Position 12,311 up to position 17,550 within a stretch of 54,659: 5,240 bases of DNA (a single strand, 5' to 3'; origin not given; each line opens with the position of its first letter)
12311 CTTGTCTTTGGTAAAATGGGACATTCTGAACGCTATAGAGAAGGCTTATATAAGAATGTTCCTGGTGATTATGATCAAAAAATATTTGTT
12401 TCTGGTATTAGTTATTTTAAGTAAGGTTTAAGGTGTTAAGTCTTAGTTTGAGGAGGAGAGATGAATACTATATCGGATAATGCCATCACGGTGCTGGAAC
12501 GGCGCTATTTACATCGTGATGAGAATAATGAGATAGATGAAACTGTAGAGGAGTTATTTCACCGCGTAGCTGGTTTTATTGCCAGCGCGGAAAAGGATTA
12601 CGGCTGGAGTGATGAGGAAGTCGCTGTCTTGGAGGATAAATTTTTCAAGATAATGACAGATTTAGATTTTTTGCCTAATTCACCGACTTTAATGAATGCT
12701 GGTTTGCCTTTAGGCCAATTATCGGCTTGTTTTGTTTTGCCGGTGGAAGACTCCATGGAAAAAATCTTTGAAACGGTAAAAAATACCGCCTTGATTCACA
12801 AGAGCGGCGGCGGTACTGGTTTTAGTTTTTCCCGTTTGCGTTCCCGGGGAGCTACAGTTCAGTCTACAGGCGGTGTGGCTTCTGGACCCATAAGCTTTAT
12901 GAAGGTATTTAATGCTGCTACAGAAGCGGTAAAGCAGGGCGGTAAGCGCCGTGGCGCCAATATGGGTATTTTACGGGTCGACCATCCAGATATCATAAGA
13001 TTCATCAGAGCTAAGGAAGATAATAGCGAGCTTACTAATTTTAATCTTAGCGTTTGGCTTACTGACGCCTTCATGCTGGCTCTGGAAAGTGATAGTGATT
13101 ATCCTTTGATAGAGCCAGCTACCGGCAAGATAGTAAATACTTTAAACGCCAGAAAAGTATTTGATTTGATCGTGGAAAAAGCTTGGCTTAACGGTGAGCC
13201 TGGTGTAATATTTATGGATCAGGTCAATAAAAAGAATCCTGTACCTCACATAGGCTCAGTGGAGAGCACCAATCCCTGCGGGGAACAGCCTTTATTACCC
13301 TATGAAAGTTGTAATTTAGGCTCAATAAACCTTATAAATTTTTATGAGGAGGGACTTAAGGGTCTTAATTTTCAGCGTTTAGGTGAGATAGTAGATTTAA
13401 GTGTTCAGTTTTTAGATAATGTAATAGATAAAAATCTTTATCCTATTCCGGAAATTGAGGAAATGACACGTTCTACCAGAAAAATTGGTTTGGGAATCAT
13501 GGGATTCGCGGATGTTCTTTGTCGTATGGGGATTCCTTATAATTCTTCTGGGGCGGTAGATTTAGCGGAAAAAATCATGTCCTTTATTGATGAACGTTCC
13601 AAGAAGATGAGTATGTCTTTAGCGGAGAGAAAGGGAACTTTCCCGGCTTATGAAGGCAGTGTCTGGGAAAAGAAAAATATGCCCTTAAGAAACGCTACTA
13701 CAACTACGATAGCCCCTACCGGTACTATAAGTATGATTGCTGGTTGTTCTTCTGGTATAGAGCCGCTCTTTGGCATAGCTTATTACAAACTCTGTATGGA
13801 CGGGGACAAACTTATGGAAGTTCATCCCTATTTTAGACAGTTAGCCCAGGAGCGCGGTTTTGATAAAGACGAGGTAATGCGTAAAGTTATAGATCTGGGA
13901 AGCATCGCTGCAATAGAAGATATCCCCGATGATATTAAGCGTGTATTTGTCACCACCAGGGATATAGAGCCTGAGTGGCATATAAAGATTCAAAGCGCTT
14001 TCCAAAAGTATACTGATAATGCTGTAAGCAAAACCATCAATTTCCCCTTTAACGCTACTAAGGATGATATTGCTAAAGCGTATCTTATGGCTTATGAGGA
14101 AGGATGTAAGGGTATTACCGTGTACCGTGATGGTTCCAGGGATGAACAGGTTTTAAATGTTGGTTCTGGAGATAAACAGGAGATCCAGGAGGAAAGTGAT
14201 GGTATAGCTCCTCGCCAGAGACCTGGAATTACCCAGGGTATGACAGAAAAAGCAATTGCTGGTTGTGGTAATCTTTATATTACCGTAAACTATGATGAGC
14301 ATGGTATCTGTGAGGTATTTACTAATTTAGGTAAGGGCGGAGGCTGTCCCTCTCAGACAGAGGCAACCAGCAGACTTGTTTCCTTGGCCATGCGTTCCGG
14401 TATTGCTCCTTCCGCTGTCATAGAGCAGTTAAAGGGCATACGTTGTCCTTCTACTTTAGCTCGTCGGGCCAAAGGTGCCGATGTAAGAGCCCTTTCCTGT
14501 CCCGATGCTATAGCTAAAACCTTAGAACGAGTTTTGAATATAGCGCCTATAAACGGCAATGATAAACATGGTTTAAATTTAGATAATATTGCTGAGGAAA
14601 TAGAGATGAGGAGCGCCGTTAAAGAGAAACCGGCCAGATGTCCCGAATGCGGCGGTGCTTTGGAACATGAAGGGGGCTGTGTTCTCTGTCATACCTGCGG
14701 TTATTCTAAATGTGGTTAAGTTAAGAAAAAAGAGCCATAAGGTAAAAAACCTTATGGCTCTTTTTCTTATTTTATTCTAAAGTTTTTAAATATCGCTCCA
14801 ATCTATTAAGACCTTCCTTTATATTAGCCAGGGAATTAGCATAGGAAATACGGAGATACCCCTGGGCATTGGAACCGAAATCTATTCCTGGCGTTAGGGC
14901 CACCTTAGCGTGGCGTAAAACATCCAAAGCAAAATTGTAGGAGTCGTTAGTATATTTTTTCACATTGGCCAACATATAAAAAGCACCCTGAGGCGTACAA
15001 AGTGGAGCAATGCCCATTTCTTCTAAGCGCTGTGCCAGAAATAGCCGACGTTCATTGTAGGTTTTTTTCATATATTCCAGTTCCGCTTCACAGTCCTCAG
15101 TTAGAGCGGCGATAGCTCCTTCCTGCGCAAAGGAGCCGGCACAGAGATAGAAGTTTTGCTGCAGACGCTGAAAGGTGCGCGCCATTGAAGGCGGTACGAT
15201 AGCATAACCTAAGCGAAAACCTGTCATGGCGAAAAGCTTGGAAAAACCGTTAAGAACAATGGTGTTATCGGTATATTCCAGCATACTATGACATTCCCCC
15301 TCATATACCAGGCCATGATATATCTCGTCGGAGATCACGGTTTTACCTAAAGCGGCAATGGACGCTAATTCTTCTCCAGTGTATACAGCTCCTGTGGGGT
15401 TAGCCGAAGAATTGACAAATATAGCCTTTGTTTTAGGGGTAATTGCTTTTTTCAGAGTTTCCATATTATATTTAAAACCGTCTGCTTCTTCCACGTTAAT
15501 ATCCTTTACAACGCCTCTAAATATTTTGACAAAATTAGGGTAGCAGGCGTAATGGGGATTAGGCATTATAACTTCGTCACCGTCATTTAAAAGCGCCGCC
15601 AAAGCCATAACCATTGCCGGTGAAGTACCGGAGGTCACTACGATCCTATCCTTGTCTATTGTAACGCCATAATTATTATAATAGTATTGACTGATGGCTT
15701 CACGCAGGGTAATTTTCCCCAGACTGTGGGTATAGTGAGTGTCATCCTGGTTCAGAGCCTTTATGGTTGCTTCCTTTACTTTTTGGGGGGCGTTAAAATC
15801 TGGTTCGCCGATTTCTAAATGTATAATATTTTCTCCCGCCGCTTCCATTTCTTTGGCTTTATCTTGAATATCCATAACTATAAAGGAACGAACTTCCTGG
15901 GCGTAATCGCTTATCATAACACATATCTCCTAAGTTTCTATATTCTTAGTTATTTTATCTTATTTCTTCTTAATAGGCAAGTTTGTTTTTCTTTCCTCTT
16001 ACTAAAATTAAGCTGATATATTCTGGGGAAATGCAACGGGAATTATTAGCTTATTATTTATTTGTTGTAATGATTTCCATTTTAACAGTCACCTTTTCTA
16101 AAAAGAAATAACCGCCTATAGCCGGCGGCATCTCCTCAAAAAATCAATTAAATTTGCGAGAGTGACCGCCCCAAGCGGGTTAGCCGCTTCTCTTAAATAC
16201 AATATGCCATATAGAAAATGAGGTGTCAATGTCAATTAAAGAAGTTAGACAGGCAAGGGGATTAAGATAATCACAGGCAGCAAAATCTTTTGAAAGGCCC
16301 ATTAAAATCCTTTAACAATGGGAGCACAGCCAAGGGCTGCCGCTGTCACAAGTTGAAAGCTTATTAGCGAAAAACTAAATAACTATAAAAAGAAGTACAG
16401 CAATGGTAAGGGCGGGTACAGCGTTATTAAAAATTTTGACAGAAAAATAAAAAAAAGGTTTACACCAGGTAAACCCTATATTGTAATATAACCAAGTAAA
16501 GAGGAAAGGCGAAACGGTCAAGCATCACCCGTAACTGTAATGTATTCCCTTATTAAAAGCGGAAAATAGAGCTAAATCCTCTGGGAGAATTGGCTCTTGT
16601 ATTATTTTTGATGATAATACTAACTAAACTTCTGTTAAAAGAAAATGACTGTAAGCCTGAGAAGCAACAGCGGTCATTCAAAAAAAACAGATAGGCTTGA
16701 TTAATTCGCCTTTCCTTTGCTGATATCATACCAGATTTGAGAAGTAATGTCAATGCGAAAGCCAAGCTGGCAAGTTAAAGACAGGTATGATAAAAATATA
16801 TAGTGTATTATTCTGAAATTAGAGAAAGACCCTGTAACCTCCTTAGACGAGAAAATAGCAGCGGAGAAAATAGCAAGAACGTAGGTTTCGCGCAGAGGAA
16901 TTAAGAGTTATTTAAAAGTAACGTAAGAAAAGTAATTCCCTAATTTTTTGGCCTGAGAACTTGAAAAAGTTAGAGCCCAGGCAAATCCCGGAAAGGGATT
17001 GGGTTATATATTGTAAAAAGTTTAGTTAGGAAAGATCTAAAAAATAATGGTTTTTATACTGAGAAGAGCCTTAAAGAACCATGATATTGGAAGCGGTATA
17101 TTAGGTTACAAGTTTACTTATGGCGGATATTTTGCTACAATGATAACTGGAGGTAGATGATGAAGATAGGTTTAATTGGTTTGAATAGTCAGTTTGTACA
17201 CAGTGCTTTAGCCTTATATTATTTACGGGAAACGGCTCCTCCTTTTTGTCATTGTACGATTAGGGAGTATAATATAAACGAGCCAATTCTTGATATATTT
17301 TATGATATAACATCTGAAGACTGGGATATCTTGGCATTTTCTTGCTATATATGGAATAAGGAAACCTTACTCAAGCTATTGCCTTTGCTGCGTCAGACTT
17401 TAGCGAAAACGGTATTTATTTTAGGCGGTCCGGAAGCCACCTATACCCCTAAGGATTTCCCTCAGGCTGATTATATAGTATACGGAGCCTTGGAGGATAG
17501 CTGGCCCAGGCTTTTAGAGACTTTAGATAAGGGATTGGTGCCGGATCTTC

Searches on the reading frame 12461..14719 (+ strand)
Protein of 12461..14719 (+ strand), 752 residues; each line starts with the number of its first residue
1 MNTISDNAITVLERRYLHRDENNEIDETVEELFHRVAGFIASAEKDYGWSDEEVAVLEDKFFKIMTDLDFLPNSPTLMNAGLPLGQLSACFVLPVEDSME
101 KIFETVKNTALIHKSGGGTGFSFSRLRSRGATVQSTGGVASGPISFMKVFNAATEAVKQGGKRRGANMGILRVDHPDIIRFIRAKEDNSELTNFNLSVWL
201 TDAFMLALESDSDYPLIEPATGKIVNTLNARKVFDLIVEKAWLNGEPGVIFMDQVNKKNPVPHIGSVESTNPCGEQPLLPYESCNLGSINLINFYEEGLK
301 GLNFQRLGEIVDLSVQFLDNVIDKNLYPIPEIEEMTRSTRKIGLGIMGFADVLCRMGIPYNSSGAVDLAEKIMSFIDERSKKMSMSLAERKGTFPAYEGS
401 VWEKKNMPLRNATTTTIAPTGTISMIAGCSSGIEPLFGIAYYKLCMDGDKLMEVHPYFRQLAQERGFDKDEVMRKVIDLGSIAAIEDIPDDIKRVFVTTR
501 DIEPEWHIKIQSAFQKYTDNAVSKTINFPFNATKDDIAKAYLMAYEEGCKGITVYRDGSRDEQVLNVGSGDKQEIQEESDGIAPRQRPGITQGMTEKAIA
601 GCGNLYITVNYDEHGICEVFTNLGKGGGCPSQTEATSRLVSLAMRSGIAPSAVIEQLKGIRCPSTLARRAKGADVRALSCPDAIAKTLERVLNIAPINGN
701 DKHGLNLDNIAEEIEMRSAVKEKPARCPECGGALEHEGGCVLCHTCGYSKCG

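Call 11: search_protein_families(library=pfam, proteins=[window:12461-14719:+])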
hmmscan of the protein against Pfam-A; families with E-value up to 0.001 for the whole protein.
window:12461-14719:+ (752 aa): 3 families
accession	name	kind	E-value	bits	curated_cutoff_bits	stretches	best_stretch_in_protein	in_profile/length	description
PF02867.20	Ribonuc_red_lgC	-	5.6e-137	458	23.9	2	88-406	1-348/523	Ribonucleotide reductase, barrel domain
PF00317.26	Ribonuc_red_lgN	-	3e-22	78.9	28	1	5-85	4-77/77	Ribonucleotide reductase, all-alpha domain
PF12637.14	TSCPD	-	6.7e-22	78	22.8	1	599-691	8-87/88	TSCPD domain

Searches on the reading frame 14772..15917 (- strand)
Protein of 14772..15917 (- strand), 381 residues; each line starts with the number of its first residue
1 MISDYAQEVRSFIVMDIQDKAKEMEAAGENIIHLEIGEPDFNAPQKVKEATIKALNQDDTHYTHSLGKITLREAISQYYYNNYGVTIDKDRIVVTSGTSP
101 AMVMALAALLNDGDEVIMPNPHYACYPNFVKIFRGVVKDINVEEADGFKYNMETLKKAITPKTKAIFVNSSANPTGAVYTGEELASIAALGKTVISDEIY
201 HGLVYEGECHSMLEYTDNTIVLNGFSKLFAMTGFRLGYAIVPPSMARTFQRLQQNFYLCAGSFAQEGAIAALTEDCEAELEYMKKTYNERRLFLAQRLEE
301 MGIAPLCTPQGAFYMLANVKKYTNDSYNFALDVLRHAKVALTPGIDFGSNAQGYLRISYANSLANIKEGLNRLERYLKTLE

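Call 11: search_protein_families(library=pfam, proteins=[window:14772-15917:-])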
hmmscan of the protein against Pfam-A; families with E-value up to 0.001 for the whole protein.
window:14772-15917:- (381 aa): 5 families
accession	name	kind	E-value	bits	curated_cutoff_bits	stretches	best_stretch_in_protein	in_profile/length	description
PF00155.27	Aminotran_1_2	-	1.9e-61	208.7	19.7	1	30-373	2-361/361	Aminotransferase class I and II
PF01053.26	Cys_Met_Meta_PP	-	2.8e-09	36.4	27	1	92-188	71-163/381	Cys/Met metabolism PLP-dependent enzyme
PF01041.23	DegT_DnrJ_EryC1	-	5.3e-07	29.6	19.8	1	91-168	42-118/360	DegT/DnrJ/EryC1/StrS aminotransferase family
PF00266.25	Aminotran_5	-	1.4e-05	24.7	21.5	1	88-188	60-165/371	Aminotransferase class-V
PF04864.19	Alliinase_C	-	0.00058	19.3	22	0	88-242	65-209/363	Allinase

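Call 13: find_encoding_contigs(protein=window:14772-15917:-, flank=6000, max_places=10)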
Protein window:14772-15917:- (381 aa): no gene with exactly this product is on record in the collection.

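Call 15: find_related_loci(query=window:14772-15917:-, collection=genome_contigs, flank=6000)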
Query window:14772-15917:- (381 aa) in genome_contigs; peptide patterns used: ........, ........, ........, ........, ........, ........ (x = any residue, [..] = any of these).
103 stretches matched a pattern; 18 encode a relative of the query (tblastn E <= 1e-3); 18 distinct loci.
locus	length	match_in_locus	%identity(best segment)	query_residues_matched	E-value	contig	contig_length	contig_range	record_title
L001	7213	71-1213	83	1-381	0e+0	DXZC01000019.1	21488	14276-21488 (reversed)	MAG TPA_asm: Peptococcaceae bacterium isolate HRGM_Genome_4028 HRGM_Genome_4028_19, whole genome shotgun sequence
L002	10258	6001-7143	81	1-381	0e+0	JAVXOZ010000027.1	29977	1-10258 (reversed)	MAG: Clostridiales bacterium isolate CGS6M2-bin7 NODE_1395_length_29977_cov_10.797774, whole genome shotgun sequence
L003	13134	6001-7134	72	2-379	0e+0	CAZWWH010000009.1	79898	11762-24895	MAG TPA_asm: uncultured Peptococcaceae bacterium isolate SRP222994_co1_322 genome assembly, contig: NODE_379_length_7989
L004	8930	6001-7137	73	1-379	0e+0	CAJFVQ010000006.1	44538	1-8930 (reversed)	Candidatus Cryptoclostridium obscurum isolate Coassembly_mag_106 genome assembly, contig: MAGpy_11413_min2k_bin_106_fak8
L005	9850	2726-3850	61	2-377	7e-157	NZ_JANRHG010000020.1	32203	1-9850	Neomoorella sulfitireducens strain SLA38 20, whole genome shotgun sequence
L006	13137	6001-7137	58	2-381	1e-151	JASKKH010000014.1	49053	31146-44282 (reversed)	MAG: Clostridia bacterium isolate DJKA51_ANT-F21_bin.18 scaffold_69, whole genome shotgun sequence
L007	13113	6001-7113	57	6-377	2e-150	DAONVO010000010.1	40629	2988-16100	MAG TPA_asm: Syntrophomonadaceae bacterium isolate AMR_MDS_4198 NODE_573_length_40629_cov_8.618549, whole genome shotgun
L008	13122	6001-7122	58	6-380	4e-147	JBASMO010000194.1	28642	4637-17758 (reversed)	MAG: Syntrophomonadaceae bacterium isolate MFD13483_ilm_asm_bin17 k127_57859, whole genome shotgun sequence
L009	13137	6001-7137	55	2-381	5e-143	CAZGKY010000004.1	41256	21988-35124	MAG TPA_asm: uncultured Atribacterota bacterium isolate binchicken_co43_368 genome assembly, contig: NODE_1311_length_41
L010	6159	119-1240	53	7-381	2e-138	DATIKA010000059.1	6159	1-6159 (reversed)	MAG TPA_asm: Candidatus Limnocylindrales bacterium isolate SMAG_U15705 k141_87513, whole genome shotgun sequence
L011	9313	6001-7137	54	2-381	7e-137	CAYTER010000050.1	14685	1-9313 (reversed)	MAG TPA_asm: uncultured Syntrophomonadaceae bacterium isolate binchicken_co168_36 genome assembly, contig: NODE_7110_len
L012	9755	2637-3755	52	8-381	7e-134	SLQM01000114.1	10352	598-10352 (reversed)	MAG: Syntrophomonadaceae bacterium isolate CSSed165cm_530 CSSed16-5cm-24599, whole genome shotgun sequence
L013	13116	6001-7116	51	8-380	5e-128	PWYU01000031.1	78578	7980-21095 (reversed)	MAG: Syntrophomonadaceae bacterium isolate T3Sed10_148R1 T3-Sed10-C169, whole genome shotgun sequence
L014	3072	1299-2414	51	9-381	3e-130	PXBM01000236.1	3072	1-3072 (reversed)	MAG: Syntrophomonadaceae bacterium isolate T3Sed10_25 T3-Sed10-C99859, whole genome shotgun sequence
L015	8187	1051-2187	48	3-379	5e-121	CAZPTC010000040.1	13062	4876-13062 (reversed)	MAG TPA_asm: uncultured Desulfovibrionaceae bacterium isolate SRP242652_co1_18 genome assembly, contig: NODE_4123_length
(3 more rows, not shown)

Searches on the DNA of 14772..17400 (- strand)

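Call 4: search_rna_families(source=window, start=15700, end=17400, threshold=evalue, max_evalue=10, show_alignments=3)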
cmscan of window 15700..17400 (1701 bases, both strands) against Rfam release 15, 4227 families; matches with E-value up to 10: 3.
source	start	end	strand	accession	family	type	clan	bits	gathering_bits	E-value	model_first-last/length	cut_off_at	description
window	16556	16744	-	RF01983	Pinc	Gene; lncRNA;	-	17.3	60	5.5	1-154/154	no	Pregnancy induced noncoding RNA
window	16603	16646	+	RF00278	SNORD50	Gene; snRNA; snoRNA; CD-box;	-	16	42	7.7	1-72/72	no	Small nucleolar RNA SNORD50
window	16289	16410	-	RF01505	Afu_264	Gene; snRNA; snoRNA; CD-box;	-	14.7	40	9.6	1-103/103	no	A. fumigatus snoRNA Afu_264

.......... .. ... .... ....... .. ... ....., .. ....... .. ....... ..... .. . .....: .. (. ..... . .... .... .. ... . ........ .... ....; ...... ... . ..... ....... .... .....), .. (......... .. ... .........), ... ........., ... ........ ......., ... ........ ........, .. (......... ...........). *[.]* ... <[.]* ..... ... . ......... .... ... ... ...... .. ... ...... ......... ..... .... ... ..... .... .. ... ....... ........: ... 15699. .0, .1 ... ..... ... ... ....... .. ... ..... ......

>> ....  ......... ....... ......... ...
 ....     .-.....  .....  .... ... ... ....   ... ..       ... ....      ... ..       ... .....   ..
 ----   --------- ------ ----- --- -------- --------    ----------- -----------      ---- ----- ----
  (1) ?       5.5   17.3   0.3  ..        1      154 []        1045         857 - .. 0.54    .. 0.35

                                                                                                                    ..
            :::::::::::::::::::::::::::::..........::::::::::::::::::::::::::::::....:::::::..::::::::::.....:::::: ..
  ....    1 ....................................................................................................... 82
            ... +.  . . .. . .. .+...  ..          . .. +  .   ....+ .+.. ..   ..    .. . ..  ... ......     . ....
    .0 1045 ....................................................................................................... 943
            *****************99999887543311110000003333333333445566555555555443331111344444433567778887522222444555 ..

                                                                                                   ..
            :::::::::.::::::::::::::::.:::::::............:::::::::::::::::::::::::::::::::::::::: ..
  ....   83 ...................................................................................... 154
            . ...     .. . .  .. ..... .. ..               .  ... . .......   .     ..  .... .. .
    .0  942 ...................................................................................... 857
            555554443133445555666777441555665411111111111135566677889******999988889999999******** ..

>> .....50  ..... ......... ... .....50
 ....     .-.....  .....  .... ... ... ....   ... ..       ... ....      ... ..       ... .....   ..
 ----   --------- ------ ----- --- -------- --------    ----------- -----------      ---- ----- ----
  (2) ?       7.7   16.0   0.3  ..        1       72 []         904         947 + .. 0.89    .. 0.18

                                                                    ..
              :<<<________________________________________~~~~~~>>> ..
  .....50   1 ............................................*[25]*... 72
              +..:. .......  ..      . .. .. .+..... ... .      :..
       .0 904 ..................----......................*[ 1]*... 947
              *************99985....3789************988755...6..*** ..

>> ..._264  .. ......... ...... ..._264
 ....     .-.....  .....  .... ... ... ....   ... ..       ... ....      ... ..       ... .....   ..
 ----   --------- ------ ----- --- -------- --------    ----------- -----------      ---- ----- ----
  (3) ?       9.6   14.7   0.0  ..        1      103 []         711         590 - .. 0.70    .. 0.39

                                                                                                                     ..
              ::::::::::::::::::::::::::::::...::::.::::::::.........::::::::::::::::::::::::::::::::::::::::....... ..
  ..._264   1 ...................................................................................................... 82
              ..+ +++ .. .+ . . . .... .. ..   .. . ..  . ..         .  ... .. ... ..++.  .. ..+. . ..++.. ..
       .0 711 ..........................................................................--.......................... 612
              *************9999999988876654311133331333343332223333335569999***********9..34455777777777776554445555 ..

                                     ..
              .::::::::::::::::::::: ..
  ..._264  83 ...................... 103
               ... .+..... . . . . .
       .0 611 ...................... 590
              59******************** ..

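Call 20: search_dna_similar(query=window:16430-17010:-, collection=phages, mode=distant, max_evalue=0.01)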
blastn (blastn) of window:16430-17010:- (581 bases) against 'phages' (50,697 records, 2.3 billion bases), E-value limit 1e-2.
No match.

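Call 21: search_dna_similar(query=window:16430-17010:-, collection=plasmids, mode=distant, max_evalue=0.01)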
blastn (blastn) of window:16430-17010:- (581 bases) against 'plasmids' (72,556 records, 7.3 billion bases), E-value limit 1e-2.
No match.

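Call 85: search_rna_families(source=L002, start=950, end=2400, threshold=evalue, max_evalue=5)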
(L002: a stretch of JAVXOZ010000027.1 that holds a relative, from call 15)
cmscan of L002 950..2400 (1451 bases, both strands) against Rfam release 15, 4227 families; matches with E-value up to 5: 10.
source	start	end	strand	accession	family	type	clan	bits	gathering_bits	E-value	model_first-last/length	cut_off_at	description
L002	1639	1682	-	RF01489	sbrA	Gene; sRNA;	-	22.7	45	0.073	1-71/71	no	Listeria sRNA sbrA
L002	1518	1563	+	RF00130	mir-192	Gene; miRNA;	-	21.5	54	0.046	16-61/76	no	mir-192/215 microRNA precursor family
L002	2277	2337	-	RF02432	SpF25_sRNA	Gene; sRNA;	-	21.2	48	1.4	1-102/102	no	Streptococcus sRNA SpF25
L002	2276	2347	-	RF02029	sraA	Gene; sRNA;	-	20.1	56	4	1-95/95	no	sraA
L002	2278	2316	+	RF02907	patAB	Cis-reg; leader;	-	19.6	92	4.4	1-57/57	no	patAB leader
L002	1176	1212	-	RF00047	mir-2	Gene; miRNA;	-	18.9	45.5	1.7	1-72/72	no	mir-2 microRNA precursor family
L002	2251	2359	-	RF02331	TtnuHACA24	Gene; snRNA; snoRNA; HACA-box;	-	18.8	100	2.4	1-127/127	no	Tetrahymena snoRNA TtnuHACA24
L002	1162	1229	-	RF03912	mir-4659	Gene; miRNA;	-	17.5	92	3.3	1-73/73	no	mir-4659 microRNA precursor family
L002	1177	1213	+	RF04133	MIR2646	Gene; miRNA;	-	14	245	4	1-256/256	no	MIR2646 microRNA precursor family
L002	1362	1422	-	RF00023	tmRNA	Gene;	CL00001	6.8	47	3.9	82-140/374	no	transfer-messenger RNA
